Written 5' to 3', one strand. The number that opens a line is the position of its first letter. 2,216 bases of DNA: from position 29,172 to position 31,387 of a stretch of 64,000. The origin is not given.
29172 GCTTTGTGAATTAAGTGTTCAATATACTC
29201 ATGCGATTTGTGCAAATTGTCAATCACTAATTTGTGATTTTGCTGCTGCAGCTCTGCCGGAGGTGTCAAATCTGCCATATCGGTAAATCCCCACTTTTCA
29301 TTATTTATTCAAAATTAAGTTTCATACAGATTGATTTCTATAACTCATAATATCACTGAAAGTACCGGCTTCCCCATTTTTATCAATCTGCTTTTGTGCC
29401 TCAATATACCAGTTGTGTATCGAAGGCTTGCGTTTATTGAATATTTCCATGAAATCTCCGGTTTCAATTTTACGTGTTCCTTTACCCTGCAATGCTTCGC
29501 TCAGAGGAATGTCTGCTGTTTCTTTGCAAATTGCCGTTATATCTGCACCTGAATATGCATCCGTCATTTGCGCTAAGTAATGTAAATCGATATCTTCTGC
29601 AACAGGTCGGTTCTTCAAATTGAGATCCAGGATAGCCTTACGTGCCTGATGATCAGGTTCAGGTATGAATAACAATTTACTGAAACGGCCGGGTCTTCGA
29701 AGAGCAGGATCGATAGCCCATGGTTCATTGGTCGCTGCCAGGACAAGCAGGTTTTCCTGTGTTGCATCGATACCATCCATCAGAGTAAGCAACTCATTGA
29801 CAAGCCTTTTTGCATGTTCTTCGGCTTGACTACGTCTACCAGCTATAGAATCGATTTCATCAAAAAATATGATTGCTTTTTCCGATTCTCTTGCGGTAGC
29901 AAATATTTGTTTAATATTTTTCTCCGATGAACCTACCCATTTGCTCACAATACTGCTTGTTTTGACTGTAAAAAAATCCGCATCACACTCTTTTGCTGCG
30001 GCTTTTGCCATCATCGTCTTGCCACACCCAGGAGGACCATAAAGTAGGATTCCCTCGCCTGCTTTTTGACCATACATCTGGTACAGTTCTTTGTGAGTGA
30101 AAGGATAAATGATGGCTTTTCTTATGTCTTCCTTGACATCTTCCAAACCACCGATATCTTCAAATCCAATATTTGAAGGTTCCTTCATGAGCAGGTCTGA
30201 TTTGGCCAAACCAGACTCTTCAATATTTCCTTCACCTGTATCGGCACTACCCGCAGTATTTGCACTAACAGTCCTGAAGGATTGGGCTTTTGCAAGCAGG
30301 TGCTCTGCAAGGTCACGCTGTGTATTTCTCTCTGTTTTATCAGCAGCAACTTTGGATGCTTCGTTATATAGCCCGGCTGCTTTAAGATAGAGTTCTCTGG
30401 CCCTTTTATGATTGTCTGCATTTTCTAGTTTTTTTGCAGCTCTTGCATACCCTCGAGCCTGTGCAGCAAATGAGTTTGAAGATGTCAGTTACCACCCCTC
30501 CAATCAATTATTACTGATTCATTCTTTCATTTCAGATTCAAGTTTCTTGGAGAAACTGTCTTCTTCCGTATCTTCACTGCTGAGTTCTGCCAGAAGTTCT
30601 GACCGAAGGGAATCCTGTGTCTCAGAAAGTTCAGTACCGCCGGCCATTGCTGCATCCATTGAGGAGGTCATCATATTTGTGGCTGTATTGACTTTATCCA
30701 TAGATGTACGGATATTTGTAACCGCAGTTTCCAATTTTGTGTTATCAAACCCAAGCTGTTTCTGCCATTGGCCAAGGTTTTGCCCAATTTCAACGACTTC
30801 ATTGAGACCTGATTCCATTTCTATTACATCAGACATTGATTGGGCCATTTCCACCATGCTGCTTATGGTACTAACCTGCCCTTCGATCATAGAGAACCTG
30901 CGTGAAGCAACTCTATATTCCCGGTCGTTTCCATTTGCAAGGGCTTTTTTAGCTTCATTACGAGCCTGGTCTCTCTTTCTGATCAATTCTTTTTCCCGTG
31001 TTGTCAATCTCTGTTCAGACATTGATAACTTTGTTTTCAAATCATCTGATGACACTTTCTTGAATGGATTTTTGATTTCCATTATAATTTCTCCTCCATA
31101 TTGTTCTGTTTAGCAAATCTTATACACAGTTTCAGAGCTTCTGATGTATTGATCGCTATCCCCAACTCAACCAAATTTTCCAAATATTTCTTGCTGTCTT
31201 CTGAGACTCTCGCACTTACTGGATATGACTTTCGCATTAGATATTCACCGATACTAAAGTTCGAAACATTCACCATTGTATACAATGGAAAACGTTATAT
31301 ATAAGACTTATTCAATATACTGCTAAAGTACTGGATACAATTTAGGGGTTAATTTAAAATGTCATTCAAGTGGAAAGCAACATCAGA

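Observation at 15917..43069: ~27-kb genomic island integrated at tRNA-Thr with a decayed integrase and a degenerate attR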

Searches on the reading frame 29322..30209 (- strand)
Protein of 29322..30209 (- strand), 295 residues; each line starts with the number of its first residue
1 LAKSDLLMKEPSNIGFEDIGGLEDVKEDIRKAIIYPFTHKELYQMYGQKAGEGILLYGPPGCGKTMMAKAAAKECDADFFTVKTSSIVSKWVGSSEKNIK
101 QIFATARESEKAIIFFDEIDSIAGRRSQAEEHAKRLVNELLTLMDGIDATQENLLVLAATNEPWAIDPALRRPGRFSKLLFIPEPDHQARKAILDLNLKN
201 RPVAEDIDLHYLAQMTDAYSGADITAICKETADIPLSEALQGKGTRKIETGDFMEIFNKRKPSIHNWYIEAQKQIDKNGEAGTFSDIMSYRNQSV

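Call 9: search_protein_families(library=pfam, proteins=[window:29322-30209:-], max_evalue=0.01)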
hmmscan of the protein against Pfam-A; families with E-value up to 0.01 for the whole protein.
window:29322-30209:- (295 aa): 24 families
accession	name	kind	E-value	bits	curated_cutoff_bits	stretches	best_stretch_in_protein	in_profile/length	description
PF00004.35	AAA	-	1.4e-44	152.1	21.2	1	54-183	1-130/131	ATPase family associated with various cellular activities (AAA)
PF17862.7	AAA_lid_3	-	4.4e-11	42.5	27.2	1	206-245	1-40/45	AAA+ lid domain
PF07728.20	AAA_5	-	2.2e-07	31.4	22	1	54-172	2-137/139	AAA domain (dynein-related subfamily)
PF01637.24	ATPase_2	-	3.2e-07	30.8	33.2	0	96-164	95-159/225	ATPase domain predominantly from Archaea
PF07724.20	AAA_2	-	8.4e-07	29.6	27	1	54-151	6-106/166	AAA domain (Cdc48 subfamily)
PF13191.12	AAA_16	-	1.2e-06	29.5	32.6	1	42-155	15-135/167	AAA ATPase domain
PF13173.12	AAA_14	-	4.7e-06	27.1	27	1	54-138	5-86/129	AAA domain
PF20720.3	nSTAND3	-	1.4e-05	25.3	27.2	1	54-158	20-109/155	Novel STAND NTPase 3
PF05496.18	RuvB_N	-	1.8e-05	25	27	1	50-123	32-97/159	Holliday junction DNA helicase RuvB P-loop domain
PF13401.12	AAA_22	-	2.8e-05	24.9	27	1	54-149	8-84/130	AAA domain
PF05673.19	DUF815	-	0.0004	20.1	23.8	1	11-161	22-150/249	Protein of unknown function (DUF815)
PF24883.2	NPHP3_N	-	0.00051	20.7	24.8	1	44-79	14-50/164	Nephrocystin 3, N-terminal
PF06068.19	TIP49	-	0.00067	19.4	23.8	1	48-97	47-98/347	TIP49 P-loop domain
PF00910.28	RNA_helicase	-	0.0011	19.8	21.5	1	54-122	1-61/105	RNA helicase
PF13481.12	AAA_25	-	0.0023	18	27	0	50-69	32-51/195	AAA domain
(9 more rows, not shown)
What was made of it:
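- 29322..30488 (-): Vps4-like ATPase: a MIT-like N-domain plus one AAA domain. The reading frame is open for 388 codons, but the start codon is CTG where Methanolobus has TTG. The first canonical start (TTG at 30209) would yield 295 aa without the MIT domain. Pfam AAA 1.4e-44 (call 9).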

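Call 25: search_solved_structures(query=window:29322-30209:-, max_evalue=1e-20)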
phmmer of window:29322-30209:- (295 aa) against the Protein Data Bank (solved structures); distinct sequences matched with E-value up to 1e-20: 266 (the best 60 are shown).
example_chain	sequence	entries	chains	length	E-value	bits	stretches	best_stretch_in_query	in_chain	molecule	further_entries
5c18_A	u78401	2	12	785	3.3e-125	420.5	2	11-263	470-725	Transitional endoplasmic reticulum ATPase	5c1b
7wub_C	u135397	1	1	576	5.4e-125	419.8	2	11-250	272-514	Transitional endoplasmic reticulum ATPase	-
7rlj_A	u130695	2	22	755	7.7e-125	419.3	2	11-249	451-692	Transitional endoplasmic reticulum ATPase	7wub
7wub_D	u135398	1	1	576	7.8e-125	419.3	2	11-249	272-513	Transitional endoplasmic reticulum ATPase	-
8yka_A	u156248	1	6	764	8e-125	419.3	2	11-249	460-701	Transitional endoplasmic reticulum ATPase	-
7y4w_A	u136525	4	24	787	9e-125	419.1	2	11-249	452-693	Transitional endoplasmic reticulum ATPase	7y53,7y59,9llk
7mdm_B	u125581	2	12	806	9.7e-125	419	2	11-249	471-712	Transitional endoplasmic reticulum ATPase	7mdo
7bp9_A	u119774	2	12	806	9.8e-125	419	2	11-249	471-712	Transitional endoplasmic reticulum ATPase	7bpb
7bp8_A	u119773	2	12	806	9.8e-125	419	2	11-249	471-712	Transitional endoplasmic reticulum ATPase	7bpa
7l5w_A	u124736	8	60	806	9.8e-125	419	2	11-249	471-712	Transitional endoplasmic reticulum ATPase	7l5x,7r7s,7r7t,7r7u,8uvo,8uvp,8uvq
10qq_A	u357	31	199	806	9.8e-125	419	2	11-249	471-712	Transitional endoplasmic reticulum ATPase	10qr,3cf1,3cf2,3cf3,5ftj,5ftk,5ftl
7k57_A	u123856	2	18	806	9.8e-125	419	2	11-249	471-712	Transitional endoplasmic reticulum ATPase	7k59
5ifw_B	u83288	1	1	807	9.9e-125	419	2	11-249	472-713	Transitional endoplasmic reticulum ATPase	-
5c19_A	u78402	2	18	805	1e-124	419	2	11-249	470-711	Transitional endoplasmic reticulum ATPase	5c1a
8b5r_A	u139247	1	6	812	1e-124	418.9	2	11-249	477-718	Transitional endoplasmic reticulum ATPase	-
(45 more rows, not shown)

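Call 40: search_protein_families(library=ncbifam, proteins=[window:29322-30209:-], max_evalue=0.01)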
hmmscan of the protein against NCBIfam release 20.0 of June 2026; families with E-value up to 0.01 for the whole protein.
window:29322-30209:- (295 aa): 37 families (the best 25 are shown)
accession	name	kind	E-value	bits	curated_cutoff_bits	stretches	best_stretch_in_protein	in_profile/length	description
TIGR01243.1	CDC48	subfamily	7.5e-79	265.9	802.65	1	10-275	446-725/733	CDC48 family AAA ATPase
NF003069.1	PRK03992.1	subfamily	1.3e-69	235.2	500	1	8-258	122-370/379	proteasome-activating nucleotidase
NF041006.2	cell_div_CdvC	equivalog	1.8e-65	221.3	650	1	3-272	89-361/370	cell division protein CdvC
TIGR01242.2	TIGR01242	subfamily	3.4e-64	217.1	500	1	8-236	105-336/362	proteasome-activating nucleotidase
TIGR01241.2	FtsH_fam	equivalog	2.1e-58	198.5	600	1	3-232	148-379/598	ATP-dependent zinc metalloprotease FtsH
NF047748.1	PrtsmActNtasePan1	equivalog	3.4e-56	191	750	1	10-257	141-386/405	proteasome-activating nucleotidase Pan1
NF047747.1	PrtsmActNtasePan2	equivalog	6.5e-56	190.3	700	1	9-232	143-369/397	proteasome-activating nucleotidase Pan2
TIGR03689.1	pup_AAA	equivalog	4.6e-47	160.9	504.75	1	4-208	169-389/512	proteasome ATPase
NF008004.0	PRK10733.1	equivalog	2.6e-43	147.9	1008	1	3-232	138-369/644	ATP-dependent zinc metalloprotease FtsH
NF042959.1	IteA_antiphage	equivalog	1.5e-37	129.6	510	1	34-231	108-300/367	anti-phage ATPase IteA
NF003229.0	PRK04195.1-5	equivalog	5.5e-09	35.2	280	1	25-125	25-118/413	replication factor C large subunit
NF003226.0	PRK04195.1-1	equivalog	2.1e-08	33.6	588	1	45-182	34-158/405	replication factor C large subunit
NF003230.0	PRK04195.1-6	equivalog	3.1e-08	32.8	441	1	18-126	15-113/494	replication factor C large subunit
TIGR03922.1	T7SS_EccA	equivalog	4.8e-08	32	466.65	1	48-159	309-422/557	type VII secretion AAA-ATPase EccA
TIGR00382.1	clpX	equivalog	2.4e-07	30.1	370.75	1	53-128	119-199/414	ATP-dependent protease ATP-binding subunit ClpX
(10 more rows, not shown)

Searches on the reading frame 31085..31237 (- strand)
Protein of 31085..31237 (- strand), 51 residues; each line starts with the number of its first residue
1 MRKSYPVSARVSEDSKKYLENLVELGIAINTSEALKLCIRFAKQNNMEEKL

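Call 96: search_protein_families(library=pfam, proteins=[window:31085-31237:-], max_evalue=1)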
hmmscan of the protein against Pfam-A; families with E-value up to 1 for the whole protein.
window:31085-31237:- (51 aa): 3 families
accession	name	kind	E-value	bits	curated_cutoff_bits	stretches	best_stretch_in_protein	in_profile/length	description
PF00808.29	CBFD_NFYB_HMF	-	0.023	15.4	21.4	1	1-38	12-48/65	Histone-like transcription factor (CBF/NF-Y) and archaeal histone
PF01402.27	RHH_1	-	0.028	14.8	20.5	1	7-42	2-36/39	Ribbon-helix-helix protein, copG family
PF22458.1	RsmF-B_ferredox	-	0.19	12.3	27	1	14-47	40-73/74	Methyltr_RsmF/B-like, ferredoxin-like domain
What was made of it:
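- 31085..31237 (-): 51-aa ribbon-helix-helix protein upstream of ESCRT-III; a likely operon regulator. RHH_1 weak (call 96).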
